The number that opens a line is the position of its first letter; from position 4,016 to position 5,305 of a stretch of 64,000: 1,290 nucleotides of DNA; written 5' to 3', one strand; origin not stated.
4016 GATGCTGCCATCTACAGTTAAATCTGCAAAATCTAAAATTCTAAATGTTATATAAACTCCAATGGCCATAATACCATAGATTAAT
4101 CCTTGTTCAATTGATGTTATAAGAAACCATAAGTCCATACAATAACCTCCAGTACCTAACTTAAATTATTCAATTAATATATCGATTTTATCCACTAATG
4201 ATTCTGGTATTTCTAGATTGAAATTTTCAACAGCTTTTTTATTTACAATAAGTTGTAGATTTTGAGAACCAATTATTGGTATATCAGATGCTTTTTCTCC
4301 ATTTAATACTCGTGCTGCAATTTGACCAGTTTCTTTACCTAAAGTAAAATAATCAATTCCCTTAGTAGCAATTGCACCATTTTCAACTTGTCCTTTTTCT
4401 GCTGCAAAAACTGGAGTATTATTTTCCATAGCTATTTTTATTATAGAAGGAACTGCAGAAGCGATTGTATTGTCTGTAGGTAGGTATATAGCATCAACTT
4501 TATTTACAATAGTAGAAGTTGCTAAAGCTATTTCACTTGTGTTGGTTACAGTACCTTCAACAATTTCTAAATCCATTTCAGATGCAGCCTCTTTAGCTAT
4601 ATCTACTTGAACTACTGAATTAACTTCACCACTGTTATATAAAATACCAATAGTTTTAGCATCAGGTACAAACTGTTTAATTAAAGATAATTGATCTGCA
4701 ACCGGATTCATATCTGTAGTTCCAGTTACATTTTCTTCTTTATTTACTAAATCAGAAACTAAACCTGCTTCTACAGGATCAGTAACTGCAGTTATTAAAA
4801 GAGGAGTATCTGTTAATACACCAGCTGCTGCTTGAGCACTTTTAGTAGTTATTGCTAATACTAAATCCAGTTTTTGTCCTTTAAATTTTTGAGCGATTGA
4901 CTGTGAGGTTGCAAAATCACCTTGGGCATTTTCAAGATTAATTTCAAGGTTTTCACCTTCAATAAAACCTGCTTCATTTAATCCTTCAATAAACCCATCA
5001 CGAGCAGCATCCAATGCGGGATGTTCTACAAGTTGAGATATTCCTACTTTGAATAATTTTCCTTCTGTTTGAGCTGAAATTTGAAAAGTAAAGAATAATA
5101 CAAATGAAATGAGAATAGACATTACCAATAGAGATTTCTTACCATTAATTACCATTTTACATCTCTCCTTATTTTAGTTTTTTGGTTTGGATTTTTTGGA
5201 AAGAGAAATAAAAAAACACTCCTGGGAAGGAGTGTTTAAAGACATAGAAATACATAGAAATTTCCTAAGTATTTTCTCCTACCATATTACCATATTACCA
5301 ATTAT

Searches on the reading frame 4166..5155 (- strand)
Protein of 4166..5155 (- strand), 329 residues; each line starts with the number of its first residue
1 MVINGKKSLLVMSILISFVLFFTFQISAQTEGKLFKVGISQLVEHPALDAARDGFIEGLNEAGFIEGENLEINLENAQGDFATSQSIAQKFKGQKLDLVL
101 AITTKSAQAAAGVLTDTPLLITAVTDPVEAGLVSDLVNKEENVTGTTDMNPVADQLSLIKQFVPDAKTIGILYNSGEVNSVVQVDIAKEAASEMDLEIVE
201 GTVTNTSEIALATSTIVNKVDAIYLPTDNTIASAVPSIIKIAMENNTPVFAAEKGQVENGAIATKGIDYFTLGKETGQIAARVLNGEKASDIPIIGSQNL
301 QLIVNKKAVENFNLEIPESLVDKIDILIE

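Call 3: search_protein_families(library=pfam, proteins=[window:4166-5155:-], max_evalue=0.01)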
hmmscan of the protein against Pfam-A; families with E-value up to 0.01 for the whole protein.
window:4166-5155:- (329 aa): 3 families
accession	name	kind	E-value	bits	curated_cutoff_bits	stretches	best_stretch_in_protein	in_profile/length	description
PF04392.18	ABC_sub_bind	-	2.9e-83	279.9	25.9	1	36-321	1-286/293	ABC transporter substrate binding protein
PF13407.12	Peripla_BP_4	-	1.1e-06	28.9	35.1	1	187-290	20-122/258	Periplasmic binding protein domain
PF13458.12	Peripla_BP_6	-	7.8e-05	22.9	31.7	1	45-205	19-173/343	Periplasmic binding protein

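Call 4: search_protein_families(library=ncbifam, proteins=[window:4166-5155:-], max_evalue=0.01)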
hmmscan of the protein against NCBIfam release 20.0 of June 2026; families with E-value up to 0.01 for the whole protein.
window:4166-5155:- (329 aa): 2 families
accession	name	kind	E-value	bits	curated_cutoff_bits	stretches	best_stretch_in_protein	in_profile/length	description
NF041285.1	ABC_SBP_TrpX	equivalog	7.7e-91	304.5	390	1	11-323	5-320/322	tryptophan ABC transporter substrate-binding protein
TIGR03669.1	urea_ABC_arch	equivalog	0.0023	17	494.8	1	55-194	27-164/375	urea ABC transporter substrate-binding protein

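Call 35: search_solved_structures(query=window:4166-5155:-, max_evalue=0.00001, show_alignments=1)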
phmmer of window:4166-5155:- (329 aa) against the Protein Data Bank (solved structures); distinct sequences matched with E-value up to 0.00001: 3.
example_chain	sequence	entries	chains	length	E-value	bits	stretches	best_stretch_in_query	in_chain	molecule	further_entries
6hni_A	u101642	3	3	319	3.6e-85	289.1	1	30-318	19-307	ABC-type transport system, sugar-family extracellular solute-binding protein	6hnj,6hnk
3lkv_A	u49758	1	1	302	1.5e-66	228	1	33-321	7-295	uncharacterized CONSERVED DOMAIN PROTEIN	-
3lft_A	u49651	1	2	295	1.2e-53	185.7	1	36-322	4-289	uncharacterized protein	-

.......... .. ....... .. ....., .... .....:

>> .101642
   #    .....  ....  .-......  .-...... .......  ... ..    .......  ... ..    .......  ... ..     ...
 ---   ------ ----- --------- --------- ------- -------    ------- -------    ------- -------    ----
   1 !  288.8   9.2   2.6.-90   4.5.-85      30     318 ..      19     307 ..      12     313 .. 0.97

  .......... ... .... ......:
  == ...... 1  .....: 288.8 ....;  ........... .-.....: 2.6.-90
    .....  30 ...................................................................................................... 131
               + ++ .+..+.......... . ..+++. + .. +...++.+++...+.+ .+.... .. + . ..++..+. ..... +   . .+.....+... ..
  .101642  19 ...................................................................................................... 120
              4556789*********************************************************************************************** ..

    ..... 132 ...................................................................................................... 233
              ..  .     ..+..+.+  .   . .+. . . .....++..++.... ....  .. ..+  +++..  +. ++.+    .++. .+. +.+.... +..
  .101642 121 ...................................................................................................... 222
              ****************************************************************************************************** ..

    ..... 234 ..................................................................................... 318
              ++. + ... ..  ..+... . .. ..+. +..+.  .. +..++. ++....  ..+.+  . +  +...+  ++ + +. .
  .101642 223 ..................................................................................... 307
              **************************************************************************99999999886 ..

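Call 72: find_homologous_proteins(query=window:4166-5155:-, max_evalue=1e-40)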
Query window:4166-5155:- (329 aa): 6443 proteins with E <= 1e-40 among 8000 candidates; the best 120 are listed.
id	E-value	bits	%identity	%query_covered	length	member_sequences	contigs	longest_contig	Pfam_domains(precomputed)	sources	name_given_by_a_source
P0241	3.3e-198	675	100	100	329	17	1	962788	PF13407.13,PF04392.19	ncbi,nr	ncbi:MAG: ABC transporter substrate-binding protein [Halanaerobiales bacterium]|nr:ABC transporter s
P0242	2.0e-158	544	79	100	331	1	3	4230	PF13407.13,PF04392.19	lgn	-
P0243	8.6e-158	542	79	100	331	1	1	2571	PF13407.13,PF04392.19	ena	-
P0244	1.2e-157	542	80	100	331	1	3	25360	PF13407.13,PF04392.19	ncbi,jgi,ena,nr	ncbi:MAG TPA: ABC transporter substrate-binding protein [Halanaerobiales bacterium]|nr:ABC transport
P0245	3.9e-157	540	79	100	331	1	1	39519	PF13407.13,PF04392.19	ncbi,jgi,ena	-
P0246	1.7e-156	538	78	100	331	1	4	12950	PF13407.13,PF04392.19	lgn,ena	-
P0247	7.8e-156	536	78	100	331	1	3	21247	PF13407.13,PF04392.19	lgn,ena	-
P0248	2.7e-155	534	78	100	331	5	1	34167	PF13407.13,PF04392.19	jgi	-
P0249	1.0e-154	532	78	100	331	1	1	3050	PF13407.13,PF04392.19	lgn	-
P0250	6.4e-154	530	79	100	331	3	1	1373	PF13407.13,PF04392.19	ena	-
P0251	6.7e-154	530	77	100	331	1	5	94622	PF13407.13,PF04392.19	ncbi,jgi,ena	-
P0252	2.5e-153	528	77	100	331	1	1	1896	PF04392.19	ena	-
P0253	2.4e-151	521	73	100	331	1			PF04392.19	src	-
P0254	2.4e-149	515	75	100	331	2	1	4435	PF13407.13,PF04392.19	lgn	-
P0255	5.9e-149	513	73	100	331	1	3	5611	PF04392.19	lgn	-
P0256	8.7e-148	509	74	99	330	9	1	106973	PF13407.13,PF04392.19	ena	-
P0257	4.5e-147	507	74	100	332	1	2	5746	PF13407.13,PF04392.19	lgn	-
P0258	1.2e-145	502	72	100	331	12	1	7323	PF13407.13,PF04392.19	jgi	-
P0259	6.0e-145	500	73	100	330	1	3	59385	PF13407.13,PF04392.19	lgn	-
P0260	4.8e-144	497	73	99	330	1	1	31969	PF13407.13,PF04392.19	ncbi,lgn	ncbi:MAG: ABC transporter substrate-binding protein [Halanaerobiales bacterium]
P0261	3.2e-121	422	64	98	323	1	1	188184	PF13458.13,PF04392.19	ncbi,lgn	-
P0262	1.3e-116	407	64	93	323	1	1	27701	PF13458.13,PF04392.19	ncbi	-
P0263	5.2e-116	405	60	100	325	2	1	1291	PF13407.13,PF04392.19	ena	-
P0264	1.7e-115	403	61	97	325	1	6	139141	PF13407.13,PF04392.19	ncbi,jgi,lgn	-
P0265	4.9e-114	399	60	98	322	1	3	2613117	PF13407.13,PF04392.19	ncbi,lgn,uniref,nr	ncbi:ABC transporter substrate-binding protein [Halanaerobium hydrogeniformans]|uniref:ABC transport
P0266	3.5e-113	396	59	100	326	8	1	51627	PF13407.13,PF13458.13,PF04392.19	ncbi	ncbi:MAG: ABC transporter substrate-binding protein [Bacillota bacterium]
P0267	2.1e-112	393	59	97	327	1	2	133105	PF13407.13,PF13458.13,PF04392.19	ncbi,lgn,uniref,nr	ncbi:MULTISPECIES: ABC transporter substrate-binding protein [unclassified Halanaerobium]|uniref:ABC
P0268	3.4e-112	393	58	98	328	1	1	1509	PF13407.13,PF04392.19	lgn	-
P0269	7.2e-112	392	62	88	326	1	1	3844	PF13407.13,PF13458.13,PF04392.19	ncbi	-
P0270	7.8e-112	391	60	98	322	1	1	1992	PF13407.13,PF04392.19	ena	-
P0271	1.4e-111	391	59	97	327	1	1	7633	PF13407.13,PF04392.19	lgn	-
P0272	2.9e-111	390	58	100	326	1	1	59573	PF13407.13,PF13458.13,PF04392.19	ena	-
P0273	3.1e-111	389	58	94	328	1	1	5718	PF13407.13,PF13458.13,PF04392.19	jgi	-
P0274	3.2e-111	389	58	97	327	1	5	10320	PF13407.13,PF04392.19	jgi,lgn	-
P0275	8.6e-111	388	58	93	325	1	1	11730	PF13407.13,PF04392.19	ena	-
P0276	1.2e-110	388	59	98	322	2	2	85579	PF13407.13,PF04392.19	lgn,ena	-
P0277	1.7e-110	387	58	97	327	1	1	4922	PF13407.13,PF04392.19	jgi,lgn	-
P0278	5.5e-110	385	58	98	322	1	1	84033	PF13407.13,PF04392.19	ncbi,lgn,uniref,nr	ncbi:ABC transporter substrate-binding protein [Halanaerobium sp. Z-7514]|uniref:ABC transporter sub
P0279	7.3e-110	385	57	98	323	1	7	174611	PF13407.13,PF04392.19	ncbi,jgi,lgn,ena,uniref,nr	ncbi:ABC transporter substrate-binding protein [Halanaerobium kushneri]|jgi:putative ABC transport s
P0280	1.2e-109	384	58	98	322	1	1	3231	PF13407.13,PF04392.19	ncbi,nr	ncbi:MAG: ABC transporter substrate-binding protein [Halanaerobium sp. MSAO_Bac5]|nr:MAG: ABC transp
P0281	2.3e-109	383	58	97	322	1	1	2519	PF13407.13,PF04392.19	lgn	-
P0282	2.6e-109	383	57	98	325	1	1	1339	PF13407.13,PF04392.19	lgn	-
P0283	3.0e-109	383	59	91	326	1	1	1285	PF13407.13,PF04392.19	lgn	-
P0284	3.5e-109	383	57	98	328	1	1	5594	PF13407.13,PF13458.13,PF04392.19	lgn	-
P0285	4.0e-109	383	57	96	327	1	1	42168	PF13407.13,PF04392.19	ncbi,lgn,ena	-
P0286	4.2e-109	382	58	98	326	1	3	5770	PF13407.13,PF04392.19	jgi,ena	-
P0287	4.3e-109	382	59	98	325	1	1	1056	PF13407.13,PF04392.19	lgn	-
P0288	5.2e-109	382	58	98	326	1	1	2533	PF04392.19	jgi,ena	-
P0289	5.3e-109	382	55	100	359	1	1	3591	PF13458.13,PF04392.19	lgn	-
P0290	6.9e-109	382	57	97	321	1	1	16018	PF13407.13,PF04392.19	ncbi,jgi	jgi:putative ABC transport system substrate-binding protein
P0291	7.4e-109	382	60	92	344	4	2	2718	PF13407.13,PF13458.13,PF04392.19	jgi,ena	-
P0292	1.9e-108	380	58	98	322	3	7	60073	PF04392.19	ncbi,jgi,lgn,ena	jgi:putative ABC transport system substrate-binding protein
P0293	2.1e-108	380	59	90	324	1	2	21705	PF13407.13,PF04392.19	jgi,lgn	jgi:putative ABC transport system substrate-binding protein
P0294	2.3e-108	380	59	94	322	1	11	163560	PF04392.19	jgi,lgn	jgi:putative ABC transport system substrate-binding protein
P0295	2.6e-108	380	57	98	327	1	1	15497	PF13407.13,PF04392.19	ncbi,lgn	-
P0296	3.1e-108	380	58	91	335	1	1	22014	PF13407.13,PF13458.13,PF04392.19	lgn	-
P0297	3.6e-108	379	57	98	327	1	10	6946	PF13407.13,PF04392.19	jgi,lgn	jgi:putative ABC transport system substrate-binding protein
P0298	5.3e-108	379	55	97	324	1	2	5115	PF13407.13,PF04392.19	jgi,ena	-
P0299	5.4e-108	379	56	98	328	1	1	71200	PF13407.13,PF13458.13,PF04392.19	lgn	-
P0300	5.7e-108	379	56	98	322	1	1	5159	PF13407.13,PF04392.19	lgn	-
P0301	5.8e-108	379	57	98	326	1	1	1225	PF04392.19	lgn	-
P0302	6.0e-108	379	57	98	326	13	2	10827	PF13407.13,PF04392.19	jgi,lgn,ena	jgi:putative ABC transport system substrate-binding protein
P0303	6.0e-108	379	56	98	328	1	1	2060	PF13407.13,PF13458.13,PF04392.19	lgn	-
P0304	6.5e-108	379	56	96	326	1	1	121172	PF13407.13,PF13458.13,PF04392.19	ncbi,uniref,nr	ncbi:ABC transporter substrate-binding protein [Caldicoprobacter algeriensis]|uniref:ABC transporter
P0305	8.6e-108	378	58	91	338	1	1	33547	PF13407.13,PF04392.19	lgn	-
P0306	8.7e-108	378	60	91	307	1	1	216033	PF13407.13,PF13458.13,PF04392.19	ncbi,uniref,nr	ncbi:hypothetical protein AN618_00950 [Fervidicola ferrireducens]|uniref:ABC transporter substrate-b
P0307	9.7e-108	378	58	97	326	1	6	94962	PF13407.13,PF04392.19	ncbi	ncbi:MAG: ABC transporter substrate-binding protein [Halanaerobium sp.]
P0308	1.2e-107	378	58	89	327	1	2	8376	PF13407.13,PF04392.19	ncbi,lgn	ncbi:MAG: ABC transporter substrate-binding protein [Halanaerobiales bacterium]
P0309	1.3e-107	378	55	98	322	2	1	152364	PF13407.13,PF04392.19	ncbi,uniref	ncbi:ABC transporter substrate-binding protein [Halanaerobium saccharolyticum]|uniref:ABC transporte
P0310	1.8e-107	377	57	94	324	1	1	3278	PF13407.13,PF13458.13,PF04392.19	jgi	-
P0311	2.0e-107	377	57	96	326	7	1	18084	PF13407.13,PF13458.13,PF04392.19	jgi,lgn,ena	-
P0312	2.4e-107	377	57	98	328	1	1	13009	PF13407.13,PF13458.13,PF04392.19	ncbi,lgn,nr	ncbi:MAG: putative tryptophan/tyrosine transport system substrate-binding protein [Tepidanaerobacter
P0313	2.9e-107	376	56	100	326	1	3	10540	PF13407.13,PF13458.13,PF04392.19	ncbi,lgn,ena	-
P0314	3.3e-107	376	57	97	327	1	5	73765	PF13407.13,PF04392.19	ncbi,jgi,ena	-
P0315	3.5e-107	376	56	99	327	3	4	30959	PF13407.13,PF04392.19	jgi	jgi:putative ABC transport system substrate-binding protein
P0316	3.6e-107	376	58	91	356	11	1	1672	PF13407.13,PF04392.19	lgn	-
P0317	5.5e-107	376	57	97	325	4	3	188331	PF13407.13,PF04392.19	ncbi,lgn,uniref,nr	ncbi:putative ABC transport system substrate-binding protein [Halanaerobium saccharolyticum]|uniref:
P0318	5.8e-107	375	56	100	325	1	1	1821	PF13407.13,PF04392.19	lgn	-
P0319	6.8e-107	375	57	93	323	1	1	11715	PF13407.13,PF13458.13,PF04392.19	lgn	-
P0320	7.5e-107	375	58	91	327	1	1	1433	PF13407.13,PF13458.13,PF04392.19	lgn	-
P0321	7.7e-107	375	57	94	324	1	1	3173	PF13407.13,PF04392.19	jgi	-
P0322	7.8e-107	375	56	94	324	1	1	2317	PF13407.13,PF04392.19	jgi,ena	-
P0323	8.4e-107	375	55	98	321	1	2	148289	PF13407.13,PF04392.19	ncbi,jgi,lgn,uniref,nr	ncbi:ABC transporter substrate-binding protein [Halanaerobium sp. ST460_2HS_T2]|uniref:ABC transport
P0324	8.7e-107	375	57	94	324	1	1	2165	PF13407.13,PF04392.19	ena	-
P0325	1.0e-106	375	57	93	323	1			PF13407.13,PF04392.19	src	-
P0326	1.1e-106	375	55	93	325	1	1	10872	PF13407.13,PF04392.19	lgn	-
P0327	1.1e-106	375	57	94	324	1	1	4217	PF13407.13,PF04392.19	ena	-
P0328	1.4e-106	374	56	98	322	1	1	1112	PF13407.13,PF04392.19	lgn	-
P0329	1.4e-106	374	58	90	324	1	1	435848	PF13407.13,PF04392.19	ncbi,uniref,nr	ncbi:ABC transporter substrate-binding protein [Halanaerobium saccharolyticum subsp. saccharolyticum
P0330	1.6e-106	374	58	92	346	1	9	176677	PF13407.13,PF02608.21,PF13458.13,PF04392.19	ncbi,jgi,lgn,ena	-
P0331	1.7e-106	374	58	93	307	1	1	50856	PF13407.13,PF13458.13,PF04392.19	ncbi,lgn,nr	ncbi:ABC transporter substrate-binding protein [Thermovorax subterraneus]|nr:ABC transporter substra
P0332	1.9e-106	374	56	98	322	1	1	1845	PF13407.13,PF04392.19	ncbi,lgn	-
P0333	2.0e-106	374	56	94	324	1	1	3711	PF13407.13,PF04392.19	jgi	jgi:putative ABC transport system substrate-binding protein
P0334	2.0e-106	374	57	97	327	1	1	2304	PF13407.13,PF04392.19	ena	-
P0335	2.0e-106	374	58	90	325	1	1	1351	PF13407.13,PF04392.19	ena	-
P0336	2.0e-106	374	55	98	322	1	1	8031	PF13407.13,PF04392.19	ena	-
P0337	2.2e-106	374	55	98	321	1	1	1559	PF13407.13,PF04392.19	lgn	-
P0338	2.6e-106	373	58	90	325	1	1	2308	PF13407.13,PF04392.19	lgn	-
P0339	2.7e-106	373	56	93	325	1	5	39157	PF13407.13,PF04392.19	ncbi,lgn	ncbi:MAG: ABC transporter substrate-binding protein [Halanaerobium sp.]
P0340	3.1e-106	373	58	90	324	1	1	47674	PF13407.13,PF04392.19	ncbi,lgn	ncbi:MAG: ABC transporter substrate-binding protein [Bacillota bacterium]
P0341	3.3e-106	373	58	95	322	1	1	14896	PF04392.19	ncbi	ncbi:MAG: ABC transporter substrate-binding protein [Halanaerobium sp.]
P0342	3.9e-106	373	55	97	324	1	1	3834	PF13407.13,PF04392.19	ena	-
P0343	4.1e-106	373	56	98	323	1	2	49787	PF13407.13,PF04392.19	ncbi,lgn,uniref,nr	ncbi:putative ABC transport system substrate-binding protein [Halanaerobium saccharolyticum]|uniref:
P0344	4.2e-106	373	56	97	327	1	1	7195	PF13407.13,PF04392.19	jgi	jgi:putative ABC transport system substrate-binding protein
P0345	4.6e-106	373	55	98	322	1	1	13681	PF13407.13,PF04392.19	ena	-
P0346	4.8e-106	372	56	95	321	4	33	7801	PF13407.13,PF13458.13,PF04392.19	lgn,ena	-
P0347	5.1e-106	372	57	97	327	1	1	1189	PF13407.13,PF04392.19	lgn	-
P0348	5.8e-106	372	57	98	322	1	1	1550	PF04392.19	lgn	-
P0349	6.0e-106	372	59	90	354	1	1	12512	PF13407.13,PF04392.19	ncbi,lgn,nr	ncbi:MAG: putative tryptophan/tyrosine transport system substrate-binding protein [Tepidanaerobacter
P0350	6.1e-106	372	55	97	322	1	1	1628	PF13407.13,PF04392.19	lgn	-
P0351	6.3e-106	372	55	98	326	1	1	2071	PF13407.13,PF13458.13,PF04392.19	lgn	-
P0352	7.3e-106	372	59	92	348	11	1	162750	PF13407.13,PF02608.21,PF13458.13,PF04392.19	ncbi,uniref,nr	ncbi:ABC transporter substrate-binding protein [Tepidanaerobacter syntrophicus]|uniref:ABC transport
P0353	8.0e-106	372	58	92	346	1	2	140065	PF13407.13,PF02608.21,PF13458.13,PF04392.19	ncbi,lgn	-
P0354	8.4e-106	372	55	93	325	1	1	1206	PF13407.13,PF04392.19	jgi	-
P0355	9.3e-106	372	56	98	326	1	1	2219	PF13407.13,PF04392.19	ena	-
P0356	9.8e-106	371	55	98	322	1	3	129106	PF13407.13,PF04392.19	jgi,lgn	jgi:putative ABC transport system substrate-binding protein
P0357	1.2e-105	371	57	90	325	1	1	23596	PF13407.13,PF04392.19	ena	-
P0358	1.4e-105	371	60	90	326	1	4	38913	PF13407.13,PF13458.13,PF04392.19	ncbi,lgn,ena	-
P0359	1.5e-105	371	55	98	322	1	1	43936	PF04392.19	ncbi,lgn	-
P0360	1.9e-105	371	56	97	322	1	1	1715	PF13407.13,PF13458.13,PF04392.19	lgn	-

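Call 73: find_encoding_contigs(protein=P0304, flank=4000, max_places=1)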
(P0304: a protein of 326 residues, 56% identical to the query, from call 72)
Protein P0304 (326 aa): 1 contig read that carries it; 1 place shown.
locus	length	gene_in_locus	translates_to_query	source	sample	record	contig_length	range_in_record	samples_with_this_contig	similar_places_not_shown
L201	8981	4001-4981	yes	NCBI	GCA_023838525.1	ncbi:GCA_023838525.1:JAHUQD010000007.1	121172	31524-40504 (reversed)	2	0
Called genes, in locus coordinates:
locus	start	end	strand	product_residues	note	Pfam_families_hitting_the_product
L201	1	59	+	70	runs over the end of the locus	-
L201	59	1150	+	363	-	PF03845:Spore_permease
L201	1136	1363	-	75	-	PF11213:DUF3006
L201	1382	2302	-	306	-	PF00753:Lactamase_B, PF23023:Anti-Pycsar_Apyc1 (weak), PF12706:Lactamase_B_2 (weak)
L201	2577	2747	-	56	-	-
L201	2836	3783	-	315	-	PF11155:DUF2935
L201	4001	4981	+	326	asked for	PF04392:ABC_sub_bind, PF13407:Peripla_BP_4 (faint), PF13458:Peripla_BP_6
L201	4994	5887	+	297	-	PF02653:BPD_transp_2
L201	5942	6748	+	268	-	PF00005:ABC_tran, PF02463:SMC_N (weak), PF09818:ABC_ATPase (faint), PF13304:AAA_21 (faint)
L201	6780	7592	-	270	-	PF02633:Creatininase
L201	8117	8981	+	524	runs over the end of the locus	PF07732:Cu-oxidase_3, PF00394:Cu-oxidase, PF07731:Cu-oxidase_2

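Call 74: find_encoding_contigs(protein=P0306, flank=4000, max_places=1)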
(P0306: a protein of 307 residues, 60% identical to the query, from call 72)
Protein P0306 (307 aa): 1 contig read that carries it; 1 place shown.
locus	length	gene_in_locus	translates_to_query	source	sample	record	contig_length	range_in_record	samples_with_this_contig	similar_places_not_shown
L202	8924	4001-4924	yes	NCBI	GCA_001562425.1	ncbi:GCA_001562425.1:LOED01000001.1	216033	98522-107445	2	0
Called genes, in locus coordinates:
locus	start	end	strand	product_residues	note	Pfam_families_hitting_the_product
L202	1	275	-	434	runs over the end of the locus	PF03553:Na_H_antiporter, PF13726:Na_H_antiport_2 (weak)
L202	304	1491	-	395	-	PF01053:Cys_Met_Meta_PP, PF00155:Aminotran_1_2, PF06838:Met_gamma_lyase (weak), PF00266:Aminotran_5, PF01212:Beta_elim_lyase, PF03841:SelA (weak)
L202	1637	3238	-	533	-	PF00989:PAS, PF08448:PAS_4, PF13426:PAS_9, PF13596:PAS_10, PF00158:Sigma54_activat, PF14532:Sigma54_activ_2, PF25601:AAA_lid_14, PF18024:HTH_50, +4 more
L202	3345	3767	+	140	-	PF09021:HutP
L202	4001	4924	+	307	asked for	PF04392:ABC_sub_bind, PF13458:Peripla_BP_6, PF13407:Peripla_BP_4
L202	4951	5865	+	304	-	PF02653:BPD_transp_2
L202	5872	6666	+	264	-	PF00005:ABC_tran, PF02463:SMC_N (faint), PF13304:AAA_21 (faint)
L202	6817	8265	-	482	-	PF00209:SNF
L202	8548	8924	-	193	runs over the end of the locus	PF01558:POR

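Call 75: find_encoding_contigs(protein=P0352, flank=4000, max_places=1)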
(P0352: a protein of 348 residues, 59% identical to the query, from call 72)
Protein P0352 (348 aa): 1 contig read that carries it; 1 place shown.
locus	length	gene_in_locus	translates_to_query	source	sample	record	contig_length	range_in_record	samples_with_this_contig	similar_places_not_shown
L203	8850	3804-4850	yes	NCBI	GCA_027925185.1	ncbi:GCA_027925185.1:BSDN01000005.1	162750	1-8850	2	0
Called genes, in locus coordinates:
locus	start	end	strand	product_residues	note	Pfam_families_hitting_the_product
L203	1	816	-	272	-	PF06782:UPF0236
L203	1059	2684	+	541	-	PF02690:Na_Pi_cotrans, PF01895:PhoU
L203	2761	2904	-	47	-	-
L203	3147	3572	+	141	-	PF09021:HutP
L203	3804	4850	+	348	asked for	PF02608:Bmp (faint), PF04392:ABC_sub_bind, PF13407:Peripla_BP_4 (weak), PF13458:Peripla_BP_6, PF13407:Peripla_BP_4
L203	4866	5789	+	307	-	PF02653:BPD_transp_2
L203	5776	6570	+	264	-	PF00005:ABC_tran, PF02463:SMC_N (faint), PF13304:AAA_21 (faint)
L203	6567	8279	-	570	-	PF02310:B12-binding, PF04055:Radical_SAM, PF13311:DUF4080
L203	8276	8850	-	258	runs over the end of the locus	PF00290:Trp_syntA, PF01884:PcrB (faint)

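Call 76: find_encoding_contigs(protein=P0331, flank=4000, max_places=1)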
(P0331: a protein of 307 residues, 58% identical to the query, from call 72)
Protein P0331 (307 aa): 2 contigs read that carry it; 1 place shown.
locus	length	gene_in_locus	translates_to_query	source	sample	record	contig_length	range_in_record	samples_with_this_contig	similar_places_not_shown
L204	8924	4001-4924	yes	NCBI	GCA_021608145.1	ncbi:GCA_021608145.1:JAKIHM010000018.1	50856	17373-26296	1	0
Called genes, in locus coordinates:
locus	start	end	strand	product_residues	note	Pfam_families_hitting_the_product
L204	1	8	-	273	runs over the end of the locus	PF02811:PHP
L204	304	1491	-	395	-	PF01053:Cys_Met_Meta_PP, PF00155:Aminotran_1_2, PF06838:Met_gamma_lyase (weak), PF01041:DegT_DnrJ_EryC1 (faint), PF00266:Aminotran_5, PF01212:Beta_elim_lyase (weak), PF03841:SelA (weak)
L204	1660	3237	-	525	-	PF00989:PAS, PF13188:PAS_8 (weak), PF08448:PAS_4, PF13426:PAS_9, PF00158:Sigma54_activat, PF14532:Sigma54_activ_2, PF25601:AAA_lid_14, PF18024:HTH_50, +4 more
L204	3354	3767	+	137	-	PF09021:HutP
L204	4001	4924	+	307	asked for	PF04392:ABC_sub_bind, PF13458:Peripla_BP_6, PF13407:Peripla_BP_4 (weak)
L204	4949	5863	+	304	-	PF02653:BPD_transp_2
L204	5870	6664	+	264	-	PF00005:ABC_tran, PF02463:SMC_N (faint), PF13304:AAA_21 (faint)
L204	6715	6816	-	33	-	-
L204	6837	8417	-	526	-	PF00209:SNF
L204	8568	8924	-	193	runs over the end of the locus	PF01558:POR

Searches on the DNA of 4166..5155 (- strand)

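Call 78: search_rna_families(sources=[L201, L202, L203, L204], threshold=gathering)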
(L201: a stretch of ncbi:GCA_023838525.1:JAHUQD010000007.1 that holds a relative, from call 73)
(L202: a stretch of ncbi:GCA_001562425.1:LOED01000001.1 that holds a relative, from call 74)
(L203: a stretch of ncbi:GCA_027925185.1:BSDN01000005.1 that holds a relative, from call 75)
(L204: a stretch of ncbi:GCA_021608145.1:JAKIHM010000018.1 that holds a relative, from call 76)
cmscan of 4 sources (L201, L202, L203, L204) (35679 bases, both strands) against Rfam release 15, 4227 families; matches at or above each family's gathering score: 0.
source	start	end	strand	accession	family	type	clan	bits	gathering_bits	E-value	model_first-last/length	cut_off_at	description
